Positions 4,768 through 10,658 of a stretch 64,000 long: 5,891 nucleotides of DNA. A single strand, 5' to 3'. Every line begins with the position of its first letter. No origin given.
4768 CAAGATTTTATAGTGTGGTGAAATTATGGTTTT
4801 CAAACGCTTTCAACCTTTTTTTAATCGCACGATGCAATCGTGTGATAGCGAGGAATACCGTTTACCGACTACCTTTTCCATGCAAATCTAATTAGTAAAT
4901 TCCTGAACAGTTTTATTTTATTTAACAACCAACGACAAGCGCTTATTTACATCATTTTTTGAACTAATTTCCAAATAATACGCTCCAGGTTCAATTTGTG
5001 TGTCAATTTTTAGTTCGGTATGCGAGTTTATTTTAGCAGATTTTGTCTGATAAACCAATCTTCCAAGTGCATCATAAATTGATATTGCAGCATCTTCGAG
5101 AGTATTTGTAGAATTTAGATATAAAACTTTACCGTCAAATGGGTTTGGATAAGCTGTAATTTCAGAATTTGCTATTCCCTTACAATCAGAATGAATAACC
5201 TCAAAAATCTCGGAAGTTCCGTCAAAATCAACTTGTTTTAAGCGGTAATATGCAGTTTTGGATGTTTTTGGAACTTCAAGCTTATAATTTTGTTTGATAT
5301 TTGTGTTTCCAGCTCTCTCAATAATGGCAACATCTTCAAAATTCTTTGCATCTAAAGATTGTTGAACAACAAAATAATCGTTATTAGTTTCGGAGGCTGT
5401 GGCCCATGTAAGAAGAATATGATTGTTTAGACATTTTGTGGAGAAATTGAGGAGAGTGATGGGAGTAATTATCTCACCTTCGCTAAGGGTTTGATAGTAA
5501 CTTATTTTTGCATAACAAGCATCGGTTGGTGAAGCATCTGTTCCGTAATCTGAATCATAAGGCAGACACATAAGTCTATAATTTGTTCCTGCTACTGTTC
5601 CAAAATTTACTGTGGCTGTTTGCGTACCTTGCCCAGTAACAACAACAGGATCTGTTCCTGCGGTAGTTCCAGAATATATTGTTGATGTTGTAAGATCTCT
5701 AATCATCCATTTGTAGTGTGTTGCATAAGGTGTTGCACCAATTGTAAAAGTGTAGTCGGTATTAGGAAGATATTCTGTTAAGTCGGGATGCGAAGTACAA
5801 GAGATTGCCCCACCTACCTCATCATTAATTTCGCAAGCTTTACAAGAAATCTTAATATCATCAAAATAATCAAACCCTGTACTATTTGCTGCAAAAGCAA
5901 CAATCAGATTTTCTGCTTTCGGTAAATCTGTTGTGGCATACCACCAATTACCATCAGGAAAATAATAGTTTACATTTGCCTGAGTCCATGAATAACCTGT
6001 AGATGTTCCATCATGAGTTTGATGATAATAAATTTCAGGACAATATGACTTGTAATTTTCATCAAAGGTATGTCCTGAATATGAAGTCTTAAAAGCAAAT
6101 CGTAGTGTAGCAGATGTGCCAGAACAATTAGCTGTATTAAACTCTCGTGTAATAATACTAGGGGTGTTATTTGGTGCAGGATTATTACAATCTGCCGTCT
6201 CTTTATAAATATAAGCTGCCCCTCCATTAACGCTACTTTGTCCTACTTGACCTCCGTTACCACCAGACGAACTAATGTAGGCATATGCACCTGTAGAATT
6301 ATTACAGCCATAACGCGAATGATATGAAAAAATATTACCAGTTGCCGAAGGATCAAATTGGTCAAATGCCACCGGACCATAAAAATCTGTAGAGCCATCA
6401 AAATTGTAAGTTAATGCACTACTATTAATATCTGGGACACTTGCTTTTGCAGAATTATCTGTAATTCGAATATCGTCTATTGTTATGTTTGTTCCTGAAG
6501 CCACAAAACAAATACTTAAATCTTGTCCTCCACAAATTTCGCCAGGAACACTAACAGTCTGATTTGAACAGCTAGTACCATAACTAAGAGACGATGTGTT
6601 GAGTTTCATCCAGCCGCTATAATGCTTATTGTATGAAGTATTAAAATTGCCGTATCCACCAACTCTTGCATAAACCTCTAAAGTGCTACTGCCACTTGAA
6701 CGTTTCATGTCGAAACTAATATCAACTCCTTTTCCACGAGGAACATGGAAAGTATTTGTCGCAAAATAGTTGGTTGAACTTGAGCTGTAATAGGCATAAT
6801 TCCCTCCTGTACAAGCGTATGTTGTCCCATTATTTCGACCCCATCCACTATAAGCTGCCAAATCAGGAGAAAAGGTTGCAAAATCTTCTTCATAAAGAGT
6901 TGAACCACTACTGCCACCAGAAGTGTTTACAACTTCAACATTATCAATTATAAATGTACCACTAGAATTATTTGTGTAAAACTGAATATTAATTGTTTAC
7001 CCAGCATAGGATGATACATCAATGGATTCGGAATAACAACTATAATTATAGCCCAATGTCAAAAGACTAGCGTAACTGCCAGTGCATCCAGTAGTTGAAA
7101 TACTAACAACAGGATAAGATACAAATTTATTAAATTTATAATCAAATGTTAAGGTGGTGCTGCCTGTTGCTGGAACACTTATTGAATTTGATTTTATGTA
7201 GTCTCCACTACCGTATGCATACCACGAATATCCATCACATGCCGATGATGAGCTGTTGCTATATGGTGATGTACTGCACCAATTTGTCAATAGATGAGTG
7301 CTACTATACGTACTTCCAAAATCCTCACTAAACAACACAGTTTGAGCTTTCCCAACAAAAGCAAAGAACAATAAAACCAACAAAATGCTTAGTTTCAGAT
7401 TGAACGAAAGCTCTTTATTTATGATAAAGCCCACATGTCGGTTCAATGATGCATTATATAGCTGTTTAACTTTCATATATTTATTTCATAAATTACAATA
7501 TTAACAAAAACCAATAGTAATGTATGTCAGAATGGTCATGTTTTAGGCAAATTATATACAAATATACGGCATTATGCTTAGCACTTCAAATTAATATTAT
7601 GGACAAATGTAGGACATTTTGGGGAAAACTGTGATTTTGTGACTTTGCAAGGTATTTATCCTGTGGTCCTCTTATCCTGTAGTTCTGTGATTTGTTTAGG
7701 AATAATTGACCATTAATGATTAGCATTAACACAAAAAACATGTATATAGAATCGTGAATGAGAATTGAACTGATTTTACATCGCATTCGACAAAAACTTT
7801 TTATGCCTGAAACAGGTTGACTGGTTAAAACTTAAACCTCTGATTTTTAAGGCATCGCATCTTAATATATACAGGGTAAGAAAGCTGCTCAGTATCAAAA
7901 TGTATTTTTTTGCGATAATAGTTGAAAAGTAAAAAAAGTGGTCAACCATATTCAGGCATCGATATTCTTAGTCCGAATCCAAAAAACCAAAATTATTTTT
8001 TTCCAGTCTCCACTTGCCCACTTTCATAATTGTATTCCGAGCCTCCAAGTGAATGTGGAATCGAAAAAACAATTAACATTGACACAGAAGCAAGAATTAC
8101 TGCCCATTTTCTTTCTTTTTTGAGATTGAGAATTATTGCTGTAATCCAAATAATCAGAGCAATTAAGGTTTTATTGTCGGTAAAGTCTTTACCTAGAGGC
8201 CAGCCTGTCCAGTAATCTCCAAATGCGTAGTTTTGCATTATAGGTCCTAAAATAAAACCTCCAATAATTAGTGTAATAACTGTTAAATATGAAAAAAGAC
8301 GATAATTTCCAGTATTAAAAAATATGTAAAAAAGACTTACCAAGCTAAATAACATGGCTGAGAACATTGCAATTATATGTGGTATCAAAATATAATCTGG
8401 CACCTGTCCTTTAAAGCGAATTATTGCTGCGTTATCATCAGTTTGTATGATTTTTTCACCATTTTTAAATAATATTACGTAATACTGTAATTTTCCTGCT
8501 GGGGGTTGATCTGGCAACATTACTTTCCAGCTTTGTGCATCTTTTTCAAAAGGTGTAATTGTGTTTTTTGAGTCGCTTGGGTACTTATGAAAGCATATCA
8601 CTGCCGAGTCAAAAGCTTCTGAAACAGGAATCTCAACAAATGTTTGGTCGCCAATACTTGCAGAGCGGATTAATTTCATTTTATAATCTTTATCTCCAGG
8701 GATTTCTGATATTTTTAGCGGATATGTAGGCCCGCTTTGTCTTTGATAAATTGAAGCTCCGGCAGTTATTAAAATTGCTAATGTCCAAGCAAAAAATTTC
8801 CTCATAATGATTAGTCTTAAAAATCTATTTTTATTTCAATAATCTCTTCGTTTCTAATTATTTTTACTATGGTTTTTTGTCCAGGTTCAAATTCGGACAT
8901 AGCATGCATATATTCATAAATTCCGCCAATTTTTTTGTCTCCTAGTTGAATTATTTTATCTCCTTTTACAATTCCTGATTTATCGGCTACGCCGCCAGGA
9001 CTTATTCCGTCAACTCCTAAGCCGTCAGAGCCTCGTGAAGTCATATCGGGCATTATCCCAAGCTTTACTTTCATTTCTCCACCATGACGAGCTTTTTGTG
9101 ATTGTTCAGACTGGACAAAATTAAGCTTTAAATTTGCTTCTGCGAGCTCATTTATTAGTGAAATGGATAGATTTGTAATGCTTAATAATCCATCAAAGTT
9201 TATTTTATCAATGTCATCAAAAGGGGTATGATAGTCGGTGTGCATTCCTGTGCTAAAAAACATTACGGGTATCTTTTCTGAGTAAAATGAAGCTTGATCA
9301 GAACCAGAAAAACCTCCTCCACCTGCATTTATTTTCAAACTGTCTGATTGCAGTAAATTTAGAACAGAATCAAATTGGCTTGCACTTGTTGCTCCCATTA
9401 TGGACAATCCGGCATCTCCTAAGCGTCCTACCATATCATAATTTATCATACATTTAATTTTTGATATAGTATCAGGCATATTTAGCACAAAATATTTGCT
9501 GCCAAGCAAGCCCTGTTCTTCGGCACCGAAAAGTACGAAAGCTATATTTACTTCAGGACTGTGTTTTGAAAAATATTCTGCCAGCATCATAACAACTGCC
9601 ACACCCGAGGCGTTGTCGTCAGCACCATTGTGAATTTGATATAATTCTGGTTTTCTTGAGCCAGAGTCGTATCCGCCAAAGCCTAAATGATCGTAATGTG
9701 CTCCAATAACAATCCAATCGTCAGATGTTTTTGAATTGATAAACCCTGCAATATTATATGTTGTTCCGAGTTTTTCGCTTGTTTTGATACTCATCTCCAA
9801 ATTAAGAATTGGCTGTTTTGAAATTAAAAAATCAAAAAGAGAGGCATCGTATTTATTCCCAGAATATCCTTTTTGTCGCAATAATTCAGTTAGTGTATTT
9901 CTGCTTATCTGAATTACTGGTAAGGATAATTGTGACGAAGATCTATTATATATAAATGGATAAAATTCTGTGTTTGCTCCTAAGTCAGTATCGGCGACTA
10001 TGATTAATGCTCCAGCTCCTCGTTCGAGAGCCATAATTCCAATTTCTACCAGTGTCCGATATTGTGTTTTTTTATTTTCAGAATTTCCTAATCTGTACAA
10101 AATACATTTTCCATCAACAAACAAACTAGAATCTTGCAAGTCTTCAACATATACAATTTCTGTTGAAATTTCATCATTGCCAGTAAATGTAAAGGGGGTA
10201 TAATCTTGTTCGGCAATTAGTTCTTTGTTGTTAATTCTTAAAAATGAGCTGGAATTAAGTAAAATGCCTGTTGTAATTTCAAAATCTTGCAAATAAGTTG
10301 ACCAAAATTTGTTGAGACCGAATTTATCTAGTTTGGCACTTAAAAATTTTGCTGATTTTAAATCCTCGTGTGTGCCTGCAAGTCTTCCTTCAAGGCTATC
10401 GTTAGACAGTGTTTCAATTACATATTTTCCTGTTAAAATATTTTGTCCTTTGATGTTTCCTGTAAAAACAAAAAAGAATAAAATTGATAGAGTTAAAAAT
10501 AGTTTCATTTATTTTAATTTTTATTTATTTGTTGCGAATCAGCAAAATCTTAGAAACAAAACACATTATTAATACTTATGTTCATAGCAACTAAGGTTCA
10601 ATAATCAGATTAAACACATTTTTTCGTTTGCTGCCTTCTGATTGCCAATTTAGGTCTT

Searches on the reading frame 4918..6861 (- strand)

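Call 28: search_protein_families(library=pfam, proteins=[window:4918-6861:-], max_evalue=0.001)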
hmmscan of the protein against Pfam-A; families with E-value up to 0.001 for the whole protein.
window:4918-6861:- (647 aa): 2 families
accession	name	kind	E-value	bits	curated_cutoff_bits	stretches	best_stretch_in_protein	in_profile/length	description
PF18962.6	Por_Secre_tail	-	6.1e-10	39.7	27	1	571-640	2-71/75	Secretion system C-terminal sorting domain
PF11589.14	DUF3244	-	1.9e-06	28.2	25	1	562-636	16-87/96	Domain of unknown function (DUF3244)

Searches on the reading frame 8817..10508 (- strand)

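Call 28: search_protein_families(library=pfam, proteins=[window:8817-10508:-], max_evalue=0.001)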
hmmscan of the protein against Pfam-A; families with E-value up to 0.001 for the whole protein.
window:8817-10508:- (563 aa): 6 families
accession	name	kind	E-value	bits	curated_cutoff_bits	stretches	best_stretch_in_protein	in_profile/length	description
PF04389.22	Peptidase_M28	-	7.7e-42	143.6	21.3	1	252-449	1-190/193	Peptidase family M28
PF13180.12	PDZ_2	-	4.9e-06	27.2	27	1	483-561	3-78/80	PDZ domain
PF16254.10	DUF4910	-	4.7e-05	22.8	26.6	1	296-453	83-242/247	Domain of unknown function (DUF4910)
PF01546.33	Peptidase_M20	-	5.5e-05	23.6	24.6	1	295-416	32-171/206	Peptidase family M20/M25/M40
PF17820.7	PDZ_6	-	0.00047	20.3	27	0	499-532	2-35/54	PDZ domain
PF00595.29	PDZ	-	0.00049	20.9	23.2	0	482-530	11-60/81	PDZ domain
